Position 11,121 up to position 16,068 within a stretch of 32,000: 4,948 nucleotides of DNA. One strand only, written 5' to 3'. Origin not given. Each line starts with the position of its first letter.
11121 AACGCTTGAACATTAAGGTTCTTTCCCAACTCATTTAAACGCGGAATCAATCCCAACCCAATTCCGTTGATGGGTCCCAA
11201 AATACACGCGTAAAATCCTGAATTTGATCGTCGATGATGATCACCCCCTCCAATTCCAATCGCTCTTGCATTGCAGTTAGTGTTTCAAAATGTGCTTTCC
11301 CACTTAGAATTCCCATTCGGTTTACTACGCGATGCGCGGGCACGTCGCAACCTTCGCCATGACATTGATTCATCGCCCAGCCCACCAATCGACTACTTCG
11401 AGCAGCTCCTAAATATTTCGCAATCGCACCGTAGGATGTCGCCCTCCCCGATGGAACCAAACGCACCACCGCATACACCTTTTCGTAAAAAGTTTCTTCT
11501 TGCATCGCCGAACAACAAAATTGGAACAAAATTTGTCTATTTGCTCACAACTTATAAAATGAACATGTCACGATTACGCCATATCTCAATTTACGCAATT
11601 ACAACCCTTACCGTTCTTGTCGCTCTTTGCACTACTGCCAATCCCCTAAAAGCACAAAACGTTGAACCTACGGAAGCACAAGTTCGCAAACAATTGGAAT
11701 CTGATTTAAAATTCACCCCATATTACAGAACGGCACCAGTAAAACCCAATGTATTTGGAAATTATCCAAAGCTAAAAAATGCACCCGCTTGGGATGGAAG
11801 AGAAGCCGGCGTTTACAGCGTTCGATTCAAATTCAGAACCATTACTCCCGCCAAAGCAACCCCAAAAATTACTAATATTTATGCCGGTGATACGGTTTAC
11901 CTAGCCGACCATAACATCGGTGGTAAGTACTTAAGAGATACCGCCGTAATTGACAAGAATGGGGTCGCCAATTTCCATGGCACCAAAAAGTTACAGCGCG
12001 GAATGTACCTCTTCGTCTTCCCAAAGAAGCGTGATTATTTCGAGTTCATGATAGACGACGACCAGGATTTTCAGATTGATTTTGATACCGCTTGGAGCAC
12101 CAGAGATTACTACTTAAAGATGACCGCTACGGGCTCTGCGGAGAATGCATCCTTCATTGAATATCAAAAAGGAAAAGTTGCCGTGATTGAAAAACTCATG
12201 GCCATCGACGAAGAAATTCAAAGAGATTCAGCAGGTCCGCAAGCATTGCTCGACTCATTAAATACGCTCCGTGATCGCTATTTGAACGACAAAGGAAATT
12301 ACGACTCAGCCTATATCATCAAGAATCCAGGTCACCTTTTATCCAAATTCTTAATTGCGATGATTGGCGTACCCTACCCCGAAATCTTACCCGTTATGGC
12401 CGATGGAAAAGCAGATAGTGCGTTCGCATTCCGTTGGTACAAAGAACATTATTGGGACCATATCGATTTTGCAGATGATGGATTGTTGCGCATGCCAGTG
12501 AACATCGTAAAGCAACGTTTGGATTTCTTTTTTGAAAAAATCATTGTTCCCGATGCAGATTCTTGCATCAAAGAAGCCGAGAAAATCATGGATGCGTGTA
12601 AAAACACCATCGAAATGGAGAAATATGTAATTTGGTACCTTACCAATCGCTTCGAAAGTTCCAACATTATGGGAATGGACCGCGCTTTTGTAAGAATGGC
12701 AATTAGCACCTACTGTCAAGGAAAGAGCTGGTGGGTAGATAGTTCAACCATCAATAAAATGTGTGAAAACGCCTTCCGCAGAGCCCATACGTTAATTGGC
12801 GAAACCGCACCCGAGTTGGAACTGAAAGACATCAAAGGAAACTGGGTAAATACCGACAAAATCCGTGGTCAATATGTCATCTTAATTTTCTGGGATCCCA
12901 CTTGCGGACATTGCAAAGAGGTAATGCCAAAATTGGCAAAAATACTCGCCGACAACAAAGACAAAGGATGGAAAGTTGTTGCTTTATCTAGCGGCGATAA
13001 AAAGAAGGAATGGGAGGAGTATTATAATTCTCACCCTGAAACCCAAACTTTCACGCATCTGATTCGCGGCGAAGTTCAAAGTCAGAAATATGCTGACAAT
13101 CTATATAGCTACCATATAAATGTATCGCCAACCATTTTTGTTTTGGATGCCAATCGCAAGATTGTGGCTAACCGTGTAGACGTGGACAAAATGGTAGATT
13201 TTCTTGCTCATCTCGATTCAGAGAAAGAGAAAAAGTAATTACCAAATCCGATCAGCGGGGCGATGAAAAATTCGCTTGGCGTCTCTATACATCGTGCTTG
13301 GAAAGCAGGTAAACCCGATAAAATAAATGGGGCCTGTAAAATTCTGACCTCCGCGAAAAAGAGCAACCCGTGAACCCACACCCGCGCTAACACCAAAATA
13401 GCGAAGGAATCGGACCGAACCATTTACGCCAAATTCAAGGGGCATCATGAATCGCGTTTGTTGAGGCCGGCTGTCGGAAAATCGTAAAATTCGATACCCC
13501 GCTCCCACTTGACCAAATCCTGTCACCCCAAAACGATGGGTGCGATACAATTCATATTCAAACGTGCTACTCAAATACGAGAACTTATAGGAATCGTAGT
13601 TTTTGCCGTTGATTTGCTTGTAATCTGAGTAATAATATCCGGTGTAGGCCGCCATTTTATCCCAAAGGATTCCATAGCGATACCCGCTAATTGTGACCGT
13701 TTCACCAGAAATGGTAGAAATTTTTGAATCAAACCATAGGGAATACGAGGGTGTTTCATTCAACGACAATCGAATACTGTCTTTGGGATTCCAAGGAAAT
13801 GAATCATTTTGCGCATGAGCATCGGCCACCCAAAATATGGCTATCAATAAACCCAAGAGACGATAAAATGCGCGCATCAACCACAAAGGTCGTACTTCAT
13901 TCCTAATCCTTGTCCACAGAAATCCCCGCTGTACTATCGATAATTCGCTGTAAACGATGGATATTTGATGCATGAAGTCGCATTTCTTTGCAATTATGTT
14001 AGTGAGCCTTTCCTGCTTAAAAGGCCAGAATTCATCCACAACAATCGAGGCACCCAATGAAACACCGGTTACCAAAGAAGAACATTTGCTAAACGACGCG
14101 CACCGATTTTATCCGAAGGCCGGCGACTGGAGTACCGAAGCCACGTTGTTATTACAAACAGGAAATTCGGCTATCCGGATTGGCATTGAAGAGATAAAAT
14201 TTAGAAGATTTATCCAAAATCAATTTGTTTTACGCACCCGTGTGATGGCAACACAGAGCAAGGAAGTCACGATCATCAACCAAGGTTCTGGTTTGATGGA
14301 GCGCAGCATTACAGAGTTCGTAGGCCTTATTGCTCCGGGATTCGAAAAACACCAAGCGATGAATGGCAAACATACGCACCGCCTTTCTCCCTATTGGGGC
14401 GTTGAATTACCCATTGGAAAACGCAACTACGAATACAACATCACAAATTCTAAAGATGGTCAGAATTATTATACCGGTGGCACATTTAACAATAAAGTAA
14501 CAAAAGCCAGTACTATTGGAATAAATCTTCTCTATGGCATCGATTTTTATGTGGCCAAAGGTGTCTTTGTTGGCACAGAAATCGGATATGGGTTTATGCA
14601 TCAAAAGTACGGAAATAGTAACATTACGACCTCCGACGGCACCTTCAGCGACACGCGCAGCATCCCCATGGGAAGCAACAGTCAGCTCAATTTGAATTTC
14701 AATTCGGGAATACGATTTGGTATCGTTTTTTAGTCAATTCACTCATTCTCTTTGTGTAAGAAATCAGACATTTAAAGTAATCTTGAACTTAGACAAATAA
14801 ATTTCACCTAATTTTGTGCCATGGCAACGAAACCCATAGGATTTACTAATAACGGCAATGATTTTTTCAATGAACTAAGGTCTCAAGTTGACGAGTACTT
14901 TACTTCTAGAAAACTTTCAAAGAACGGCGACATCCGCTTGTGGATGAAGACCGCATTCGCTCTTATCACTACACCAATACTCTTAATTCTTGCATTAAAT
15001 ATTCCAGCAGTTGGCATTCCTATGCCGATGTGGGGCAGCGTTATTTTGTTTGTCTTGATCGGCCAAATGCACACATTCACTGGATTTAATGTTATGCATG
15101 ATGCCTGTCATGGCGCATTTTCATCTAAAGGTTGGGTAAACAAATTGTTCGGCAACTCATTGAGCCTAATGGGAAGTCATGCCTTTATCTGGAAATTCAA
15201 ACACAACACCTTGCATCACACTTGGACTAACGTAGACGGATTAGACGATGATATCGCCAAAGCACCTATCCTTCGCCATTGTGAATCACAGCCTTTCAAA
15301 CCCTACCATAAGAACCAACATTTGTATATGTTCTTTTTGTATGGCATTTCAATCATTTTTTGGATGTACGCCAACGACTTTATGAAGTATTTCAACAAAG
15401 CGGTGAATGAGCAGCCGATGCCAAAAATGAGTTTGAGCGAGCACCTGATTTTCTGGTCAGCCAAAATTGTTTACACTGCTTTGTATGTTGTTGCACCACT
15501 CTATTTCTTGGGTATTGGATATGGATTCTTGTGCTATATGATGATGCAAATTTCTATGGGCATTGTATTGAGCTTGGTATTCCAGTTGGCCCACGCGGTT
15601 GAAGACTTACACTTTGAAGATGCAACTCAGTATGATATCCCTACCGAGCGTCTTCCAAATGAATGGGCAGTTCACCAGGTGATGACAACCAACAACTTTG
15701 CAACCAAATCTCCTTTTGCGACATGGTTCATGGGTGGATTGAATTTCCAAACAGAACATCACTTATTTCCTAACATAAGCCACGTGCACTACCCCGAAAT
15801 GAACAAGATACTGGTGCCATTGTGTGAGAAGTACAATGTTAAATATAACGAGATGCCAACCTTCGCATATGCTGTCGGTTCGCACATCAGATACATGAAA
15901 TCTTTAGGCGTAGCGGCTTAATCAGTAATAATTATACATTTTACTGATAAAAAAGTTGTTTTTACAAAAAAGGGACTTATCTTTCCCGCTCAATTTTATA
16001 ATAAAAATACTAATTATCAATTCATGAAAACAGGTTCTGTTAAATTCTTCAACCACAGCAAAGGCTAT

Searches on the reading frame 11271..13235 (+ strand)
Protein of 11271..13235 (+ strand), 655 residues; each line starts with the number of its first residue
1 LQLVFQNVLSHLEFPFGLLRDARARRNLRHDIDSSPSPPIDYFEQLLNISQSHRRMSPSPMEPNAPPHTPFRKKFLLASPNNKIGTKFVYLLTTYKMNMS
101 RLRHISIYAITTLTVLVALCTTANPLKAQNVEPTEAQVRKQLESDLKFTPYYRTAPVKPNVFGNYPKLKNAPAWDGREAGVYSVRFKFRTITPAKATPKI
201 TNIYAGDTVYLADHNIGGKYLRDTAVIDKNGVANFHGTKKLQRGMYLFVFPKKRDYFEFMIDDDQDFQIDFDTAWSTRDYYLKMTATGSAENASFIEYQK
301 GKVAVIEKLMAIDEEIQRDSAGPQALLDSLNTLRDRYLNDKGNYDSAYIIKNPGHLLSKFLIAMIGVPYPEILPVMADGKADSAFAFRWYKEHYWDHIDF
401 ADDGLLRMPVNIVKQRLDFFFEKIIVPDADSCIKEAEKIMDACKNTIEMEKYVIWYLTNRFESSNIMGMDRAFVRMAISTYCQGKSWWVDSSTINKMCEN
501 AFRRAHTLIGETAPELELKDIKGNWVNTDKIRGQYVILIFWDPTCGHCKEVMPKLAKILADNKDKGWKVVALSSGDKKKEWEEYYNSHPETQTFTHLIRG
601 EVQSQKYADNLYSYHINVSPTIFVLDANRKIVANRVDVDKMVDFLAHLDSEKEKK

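Call 63: search_protein_families(library=pfam, proteins=[window:11271-13235:+], max_evalue=0.0001)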
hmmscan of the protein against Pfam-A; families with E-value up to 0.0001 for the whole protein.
window:11271-13235:+ (655 aa): 7 families
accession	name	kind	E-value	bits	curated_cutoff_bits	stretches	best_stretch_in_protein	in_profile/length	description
PF13905.12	Thioredoxin_8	-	1.8e-15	57.5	27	1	533-631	1-94/94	Thioredoxin-like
PF00578.27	AhpC-TSA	-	3.5e-15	56.5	26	1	509-632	1-122/124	AhpC/TSA family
PF08534.16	Redoxin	-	1e-09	38.8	26.6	1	510-640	3-137/148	Redoxin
PF14289.11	DUF4369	-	4.7e-07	30.7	25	1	199-294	6-90/91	Domain of unknown function (DUF4369)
PF13098.12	Thioredoxin_2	-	1.8e-06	28.7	27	1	532-634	4-90/104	Thioredoxin-like domain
PF17127.10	DUF5106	-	5.1e-06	27.4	28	1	387-474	34-121/151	Domain of unknown function (DUF5106)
PF00085.26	Thioredoxin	-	4.5e-05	23.8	23.5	0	534-566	19-50/103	Thioredoxin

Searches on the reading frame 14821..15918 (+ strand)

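Call 3: search_protein_families(library=pfam, proteins=[window:14821-15918:+], max_evalue=0.01)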
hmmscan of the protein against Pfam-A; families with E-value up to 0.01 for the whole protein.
window:14821-15918:+ (366 aa): 1 family
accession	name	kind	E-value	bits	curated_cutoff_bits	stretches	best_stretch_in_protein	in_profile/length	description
PF00487.30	FA_desaturase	-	4.7e-38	131.8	29.7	1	70-344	2-251/253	Fatty acid desaturase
